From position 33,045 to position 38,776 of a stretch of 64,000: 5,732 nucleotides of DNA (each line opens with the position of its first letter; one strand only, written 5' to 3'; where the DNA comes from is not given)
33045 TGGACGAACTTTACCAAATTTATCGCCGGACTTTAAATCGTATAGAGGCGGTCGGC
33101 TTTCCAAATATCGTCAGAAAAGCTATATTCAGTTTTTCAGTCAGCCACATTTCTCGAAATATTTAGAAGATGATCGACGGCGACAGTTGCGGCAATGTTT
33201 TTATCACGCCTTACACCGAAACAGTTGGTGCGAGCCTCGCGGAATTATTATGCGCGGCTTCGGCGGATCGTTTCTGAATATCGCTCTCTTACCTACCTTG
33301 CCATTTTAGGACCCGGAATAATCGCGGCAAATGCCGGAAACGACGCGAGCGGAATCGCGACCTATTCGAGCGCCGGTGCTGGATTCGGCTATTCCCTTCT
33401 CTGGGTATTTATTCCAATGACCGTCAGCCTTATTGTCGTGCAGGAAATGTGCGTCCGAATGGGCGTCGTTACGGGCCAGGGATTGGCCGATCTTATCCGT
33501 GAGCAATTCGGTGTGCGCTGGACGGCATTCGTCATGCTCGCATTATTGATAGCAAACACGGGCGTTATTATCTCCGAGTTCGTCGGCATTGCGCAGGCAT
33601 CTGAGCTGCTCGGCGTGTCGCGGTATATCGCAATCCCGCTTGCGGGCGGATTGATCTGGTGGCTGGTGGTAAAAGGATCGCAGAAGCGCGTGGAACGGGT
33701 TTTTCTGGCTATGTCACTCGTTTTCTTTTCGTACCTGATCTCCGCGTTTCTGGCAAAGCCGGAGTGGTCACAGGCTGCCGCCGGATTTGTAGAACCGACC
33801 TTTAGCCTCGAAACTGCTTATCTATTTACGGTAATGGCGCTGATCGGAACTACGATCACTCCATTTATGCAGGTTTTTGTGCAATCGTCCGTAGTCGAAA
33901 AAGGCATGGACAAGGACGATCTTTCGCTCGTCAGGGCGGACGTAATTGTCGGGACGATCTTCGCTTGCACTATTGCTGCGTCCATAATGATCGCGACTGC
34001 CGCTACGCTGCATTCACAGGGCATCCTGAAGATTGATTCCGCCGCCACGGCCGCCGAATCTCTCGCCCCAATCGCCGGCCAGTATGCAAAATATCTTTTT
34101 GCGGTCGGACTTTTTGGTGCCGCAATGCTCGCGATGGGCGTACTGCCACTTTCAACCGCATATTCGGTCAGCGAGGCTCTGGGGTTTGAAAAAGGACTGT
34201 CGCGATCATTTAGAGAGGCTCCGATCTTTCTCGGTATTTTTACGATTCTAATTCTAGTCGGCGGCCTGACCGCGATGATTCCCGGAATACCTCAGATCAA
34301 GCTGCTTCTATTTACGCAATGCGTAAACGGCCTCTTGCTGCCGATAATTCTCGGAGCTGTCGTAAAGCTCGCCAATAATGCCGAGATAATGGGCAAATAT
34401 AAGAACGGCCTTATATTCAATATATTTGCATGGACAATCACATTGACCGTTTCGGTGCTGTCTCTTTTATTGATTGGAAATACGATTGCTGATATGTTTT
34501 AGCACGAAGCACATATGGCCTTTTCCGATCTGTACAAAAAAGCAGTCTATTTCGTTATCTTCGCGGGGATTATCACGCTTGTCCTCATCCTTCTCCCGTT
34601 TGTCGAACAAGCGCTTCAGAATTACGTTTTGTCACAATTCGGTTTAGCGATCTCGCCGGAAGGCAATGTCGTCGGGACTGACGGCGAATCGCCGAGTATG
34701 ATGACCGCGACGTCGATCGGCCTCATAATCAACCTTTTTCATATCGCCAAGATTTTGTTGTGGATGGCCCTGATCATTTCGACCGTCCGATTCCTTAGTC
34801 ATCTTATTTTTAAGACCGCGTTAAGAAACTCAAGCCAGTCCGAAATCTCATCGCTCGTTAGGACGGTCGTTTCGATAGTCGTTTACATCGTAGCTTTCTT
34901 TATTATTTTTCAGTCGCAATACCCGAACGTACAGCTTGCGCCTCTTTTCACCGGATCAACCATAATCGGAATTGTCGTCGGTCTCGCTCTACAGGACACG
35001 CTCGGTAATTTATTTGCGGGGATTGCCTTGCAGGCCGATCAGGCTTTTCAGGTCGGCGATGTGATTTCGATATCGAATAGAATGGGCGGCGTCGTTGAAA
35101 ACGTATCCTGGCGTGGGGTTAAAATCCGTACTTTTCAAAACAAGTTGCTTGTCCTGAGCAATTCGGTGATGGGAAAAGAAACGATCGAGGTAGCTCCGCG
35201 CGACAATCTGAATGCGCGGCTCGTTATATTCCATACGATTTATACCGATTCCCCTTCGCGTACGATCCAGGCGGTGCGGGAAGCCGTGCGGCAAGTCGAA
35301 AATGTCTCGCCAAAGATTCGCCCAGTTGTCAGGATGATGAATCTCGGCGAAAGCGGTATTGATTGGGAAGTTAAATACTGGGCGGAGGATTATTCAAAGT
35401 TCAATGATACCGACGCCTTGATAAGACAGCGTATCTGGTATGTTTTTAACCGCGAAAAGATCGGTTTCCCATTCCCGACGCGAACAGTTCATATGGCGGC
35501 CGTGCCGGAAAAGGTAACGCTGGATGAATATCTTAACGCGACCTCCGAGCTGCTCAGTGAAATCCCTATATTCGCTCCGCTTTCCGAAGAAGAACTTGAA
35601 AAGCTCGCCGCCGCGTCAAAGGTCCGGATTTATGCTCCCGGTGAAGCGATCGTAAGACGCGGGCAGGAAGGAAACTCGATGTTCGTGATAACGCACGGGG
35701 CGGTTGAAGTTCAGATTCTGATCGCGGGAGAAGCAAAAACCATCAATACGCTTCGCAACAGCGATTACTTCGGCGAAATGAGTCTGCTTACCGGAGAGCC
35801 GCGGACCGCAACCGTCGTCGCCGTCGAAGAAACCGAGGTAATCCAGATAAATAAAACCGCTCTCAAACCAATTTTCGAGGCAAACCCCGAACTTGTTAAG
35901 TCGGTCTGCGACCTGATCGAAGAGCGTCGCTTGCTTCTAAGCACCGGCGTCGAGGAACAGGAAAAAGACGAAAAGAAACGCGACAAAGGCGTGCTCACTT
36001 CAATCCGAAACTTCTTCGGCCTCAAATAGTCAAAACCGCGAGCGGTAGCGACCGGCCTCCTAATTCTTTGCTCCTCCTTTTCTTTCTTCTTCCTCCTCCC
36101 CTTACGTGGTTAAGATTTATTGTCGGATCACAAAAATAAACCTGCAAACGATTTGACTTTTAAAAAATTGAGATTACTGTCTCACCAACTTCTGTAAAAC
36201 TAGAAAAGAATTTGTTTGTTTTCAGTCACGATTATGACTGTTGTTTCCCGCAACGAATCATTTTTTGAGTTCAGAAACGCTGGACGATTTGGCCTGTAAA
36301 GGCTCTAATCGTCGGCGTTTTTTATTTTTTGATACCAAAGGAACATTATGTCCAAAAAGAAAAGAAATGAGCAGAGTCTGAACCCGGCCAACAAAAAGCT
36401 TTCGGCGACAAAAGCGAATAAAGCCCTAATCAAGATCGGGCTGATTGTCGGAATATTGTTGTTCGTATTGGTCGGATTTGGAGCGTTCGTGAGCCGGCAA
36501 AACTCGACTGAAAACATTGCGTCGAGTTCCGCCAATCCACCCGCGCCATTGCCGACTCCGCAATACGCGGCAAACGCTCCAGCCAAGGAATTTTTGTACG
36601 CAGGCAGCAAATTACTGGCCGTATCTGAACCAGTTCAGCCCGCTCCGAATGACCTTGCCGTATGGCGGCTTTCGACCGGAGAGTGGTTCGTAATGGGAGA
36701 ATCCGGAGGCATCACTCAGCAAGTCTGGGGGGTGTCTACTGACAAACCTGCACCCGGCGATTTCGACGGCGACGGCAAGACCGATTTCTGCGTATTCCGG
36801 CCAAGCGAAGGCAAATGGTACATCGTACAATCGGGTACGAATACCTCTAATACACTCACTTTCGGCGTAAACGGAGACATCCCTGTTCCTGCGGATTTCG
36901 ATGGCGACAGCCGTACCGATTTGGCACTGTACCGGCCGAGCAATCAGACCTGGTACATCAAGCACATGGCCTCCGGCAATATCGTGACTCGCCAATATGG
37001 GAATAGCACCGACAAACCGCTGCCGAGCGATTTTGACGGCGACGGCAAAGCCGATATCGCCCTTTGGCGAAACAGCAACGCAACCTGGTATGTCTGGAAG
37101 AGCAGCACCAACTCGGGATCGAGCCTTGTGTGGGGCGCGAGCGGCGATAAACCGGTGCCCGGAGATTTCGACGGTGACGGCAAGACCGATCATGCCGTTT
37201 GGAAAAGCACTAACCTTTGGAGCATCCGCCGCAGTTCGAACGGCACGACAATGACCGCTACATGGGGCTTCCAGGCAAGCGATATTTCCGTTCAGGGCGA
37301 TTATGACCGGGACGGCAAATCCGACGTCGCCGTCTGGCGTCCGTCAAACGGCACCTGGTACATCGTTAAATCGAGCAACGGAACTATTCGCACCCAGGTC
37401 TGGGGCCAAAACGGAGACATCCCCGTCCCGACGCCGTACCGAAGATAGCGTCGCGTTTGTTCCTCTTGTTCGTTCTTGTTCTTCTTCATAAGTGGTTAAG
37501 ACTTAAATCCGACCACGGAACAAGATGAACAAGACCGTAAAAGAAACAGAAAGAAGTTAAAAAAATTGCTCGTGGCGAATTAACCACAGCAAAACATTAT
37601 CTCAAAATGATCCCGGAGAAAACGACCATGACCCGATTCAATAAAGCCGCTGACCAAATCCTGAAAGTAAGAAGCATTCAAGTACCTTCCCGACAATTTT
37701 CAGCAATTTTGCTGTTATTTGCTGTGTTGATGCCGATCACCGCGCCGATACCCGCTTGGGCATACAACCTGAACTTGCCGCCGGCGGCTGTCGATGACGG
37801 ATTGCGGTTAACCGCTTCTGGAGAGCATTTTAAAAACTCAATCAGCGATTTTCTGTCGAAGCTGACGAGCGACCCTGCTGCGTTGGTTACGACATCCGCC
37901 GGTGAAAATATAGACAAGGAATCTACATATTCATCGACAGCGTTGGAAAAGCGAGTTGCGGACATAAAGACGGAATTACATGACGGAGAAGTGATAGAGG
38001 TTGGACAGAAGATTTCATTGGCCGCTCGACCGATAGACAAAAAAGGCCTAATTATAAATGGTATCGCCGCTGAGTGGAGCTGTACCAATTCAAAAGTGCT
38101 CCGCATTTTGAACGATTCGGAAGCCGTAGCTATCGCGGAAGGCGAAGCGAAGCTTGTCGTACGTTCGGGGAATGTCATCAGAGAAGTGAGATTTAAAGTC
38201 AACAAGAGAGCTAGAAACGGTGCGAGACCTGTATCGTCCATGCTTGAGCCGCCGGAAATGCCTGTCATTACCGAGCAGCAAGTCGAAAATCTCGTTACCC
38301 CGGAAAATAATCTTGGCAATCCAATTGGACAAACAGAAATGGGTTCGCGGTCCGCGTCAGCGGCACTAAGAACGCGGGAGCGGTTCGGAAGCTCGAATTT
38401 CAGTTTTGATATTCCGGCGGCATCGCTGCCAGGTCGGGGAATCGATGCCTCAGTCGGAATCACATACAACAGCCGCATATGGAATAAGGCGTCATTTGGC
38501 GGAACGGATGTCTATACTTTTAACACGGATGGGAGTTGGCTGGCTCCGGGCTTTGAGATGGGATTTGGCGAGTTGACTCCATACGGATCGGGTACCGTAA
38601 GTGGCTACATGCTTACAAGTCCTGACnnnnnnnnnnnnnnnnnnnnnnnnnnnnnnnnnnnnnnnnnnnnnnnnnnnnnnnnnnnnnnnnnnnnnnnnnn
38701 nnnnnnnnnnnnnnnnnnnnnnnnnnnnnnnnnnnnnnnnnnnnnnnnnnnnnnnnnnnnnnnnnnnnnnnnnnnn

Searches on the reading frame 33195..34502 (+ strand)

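Call 13: search_protein_families(library=pfam, proteins=[window:33195-34502:+], max_evalue=0.001)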
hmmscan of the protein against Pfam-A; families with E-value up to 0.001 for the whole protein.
window:33195-34502:+ (435 aa): 1 family
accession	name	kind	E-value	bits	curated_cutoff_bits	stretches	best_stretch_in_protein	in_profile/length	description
PF01566.24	Nramp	-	9.4e-94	314.8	29.8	1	54-405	1-356/357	Natural resistance-associated macrophage protein-like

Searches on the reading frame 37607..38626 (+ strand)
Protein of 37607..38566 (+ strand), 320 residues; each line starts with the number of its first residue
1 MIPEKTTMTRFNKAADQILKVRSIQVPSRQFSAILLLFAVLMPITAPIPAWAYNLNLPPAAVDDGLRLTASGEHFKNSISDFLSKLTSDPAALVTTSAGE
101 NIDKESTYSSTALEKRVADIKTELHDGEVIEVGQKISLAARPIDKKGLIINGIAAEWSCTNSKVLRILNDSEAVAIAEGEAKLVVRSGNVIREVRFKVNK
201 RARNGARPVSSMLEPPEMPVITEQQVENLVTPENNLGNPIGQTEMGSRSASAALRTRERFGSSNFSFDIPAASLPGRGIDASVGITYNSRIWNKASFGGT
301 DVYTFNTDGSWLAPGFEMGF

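Call 16: search_protein_families(library=pfam, proteins=[window:37607-38566:+], max_evalue=10)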
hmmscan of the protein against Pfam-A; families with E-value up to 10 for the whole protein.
seq(320 aa): 1 family
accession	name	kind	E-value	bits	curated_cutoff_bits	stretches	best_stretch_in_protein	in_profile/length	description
PF13684.11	FakA-like_C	-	0.087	12.6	23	1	68-128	144-205/216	Fatty acid kinase subunit A-like, C-terminal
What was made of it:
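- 37928..38209 (+): Bacterial Ig-like (Big_2-like) domain, protein aa about 108-201. The Pfam HMM is silent (call 16).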

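Call 87: predict_structure(alignment_id=A6)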
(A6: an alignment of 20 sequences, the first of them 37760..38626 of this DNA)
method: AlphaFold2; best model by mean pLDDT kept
length: 289 residues; sequences in the alignment: 20
mean_pLDDT: 54.8   pTM: 0.37
mean pLDDT of the five models: 54.8, 54.5, 54.4, 54.0, 52.4
residues with pLDDT >= 90: 33; 70-90: 58; 50-70: 9; < 50: 189
segments of 3 or more residues with pLDDT < 50: 1-27, 33-35, 37-56, 153-289
pLDDT, mean of each block of 10 residues (from residue 1): 39 39 46 48 39 51 85 88 86 85 85 85 90 91 89 44 43 41 35 32 34 39 40 40 40 41 37 40 38
secondary structure, 60 per line:
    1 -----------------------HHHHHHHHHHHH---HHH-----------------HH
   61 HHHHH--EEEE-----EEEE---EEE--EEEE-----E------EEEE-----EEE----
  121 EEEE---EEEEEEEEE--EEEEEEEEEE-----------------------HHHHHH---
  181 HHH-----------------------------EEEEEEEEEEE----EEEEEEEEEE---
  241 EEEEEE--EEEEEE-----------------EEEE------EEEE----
elements in order: H24-35 H59-65 E68-71 E77-80 E84-86 E89-92 E105-108 E114-116 E121-124 E128-136 E139-148 H172-177 E213-223 E228-237 E241-246 E249-254 E272-275 E282-285
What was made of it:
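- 37928..38209 (+): AlphaFold pLDDT is 85-91 for this segment (call 87).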

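Call 90: fold_search(model_id=the predicted structure, library=pdb)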
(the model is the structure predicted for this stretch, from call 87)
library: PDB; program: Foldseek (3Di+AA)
matches with E <= 10: 1405; with E <= 0.001: 8
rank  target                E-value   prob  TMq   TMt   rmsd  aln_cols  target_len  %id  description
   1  5ftx                  8.0e-05  1.00  0.27  0.14  17.6       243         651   16  Structure of surface layer protein SbsC, domains 4-9 (released 2017-02-22)
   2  4uid_B                1.2e-04  1.00  0.26  0.42   1.9        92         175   15  Crystal structure of the S-layer protein SbsC domains 4 and 5 (released 2016-04-13)
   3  4uj7                  1.2e-04  1.00  0.25  0.34  18.0       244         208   16  Structure of the S-layer protein SbsC, domains 5-6 (released 2016-04-27)
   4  4uj6                  1.6e-04  1.00  0.27  0.11  16.2       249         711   12  Structure of surface layer protein SbsC, domains 1-6 (released 2016-04-27)
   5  2mog_MODEL_1_A        2.4e-04  1.00  0.25  0.67   3.0        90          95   18  Solution structure of the terminal Ig-like domain from Leptospira interrogans LigB (released 2014-08-13)
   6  7r3t_B                4.8e-04  1.00  0.25  0.39   2.5        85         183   18  Crystal structure of the Dimeric C-terminal Big_2-CBM56 domains from Paenibacillus illinoisensis (Bacillus circulans I (released 2023-02-22)
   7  7quz_AAA              4.8e-04  1.00  0.25  0.39   2.6        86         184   19  Crystal structure of the SeMet octameric C-terminal Big_2-CBM56 domains from Paenibacillus illinoisensis (Bacillus c (released 2023-02-01)
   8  4uic                  7.9e-04  1.00  0.26  0.11  16.5       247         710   11  Crystal structure of the S-layer protein rSbsC(31-844) (released 2016-04-13)
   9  8gyr_A                1.4e-03  1.00  0.25  0.39   2.7        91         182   16  Crystal structure of a variable region segment of Leptospira host-interacting outer surface protein, LigA (released 2023-06-28)
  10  2mh4_MODEL_1_A        1.4e-03  1.00  0.23  0.61   4.0        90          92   19  Solution structure of the Big domain from Leptospira interrogans (released 2013-12-11)
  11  4uid_A                1.6e-03  1.00  0.26  0.37   1.9        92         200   16  Crystal structure of the S-layer protein SbsC domains 4 and 5 (released 2016-04-13)
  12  2l04_MODEL_1_A        1.6e-03  1.00  0.25  0.69   2.8        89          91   10  The Solution Structure of the C-terminal Ig-like Domain of the Bacteriophage Lambda Tail Tube Protein (released 2010-09-22)
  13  2mqg_MODEL_1_A        1.6e-03  1.00  0.24  0.58   3.6        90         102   17  Solution structure of a bacterial immunoglobulin-like domain form a surface protein of Leptospira (released 2014-07-16)
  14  4oqt_A                1.6e-03  1.00  0.20  0.13   5.1       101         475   13  LINGO-1/Li81 Fab complex (released 2014-05-14)
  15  8opr_A                1.7e-03  1.00  0.24  0.11   4.9       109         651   19  Structure of the EA1 surface layer of Bacillus anthracis (released 2023-11-08)
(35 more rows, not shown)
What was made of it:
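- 37928..38209 (+): Foldseek hits: LigB Big domain (TM 0.67), SbsC, Big_2-CBM56 and the lambda gpV Ig-like domain (call 90).
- Checked: It matches LigA/LigB Big domains, Big_2-CBM56 and the lambda tail-tube Ig-like domain (calls 87, 90).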
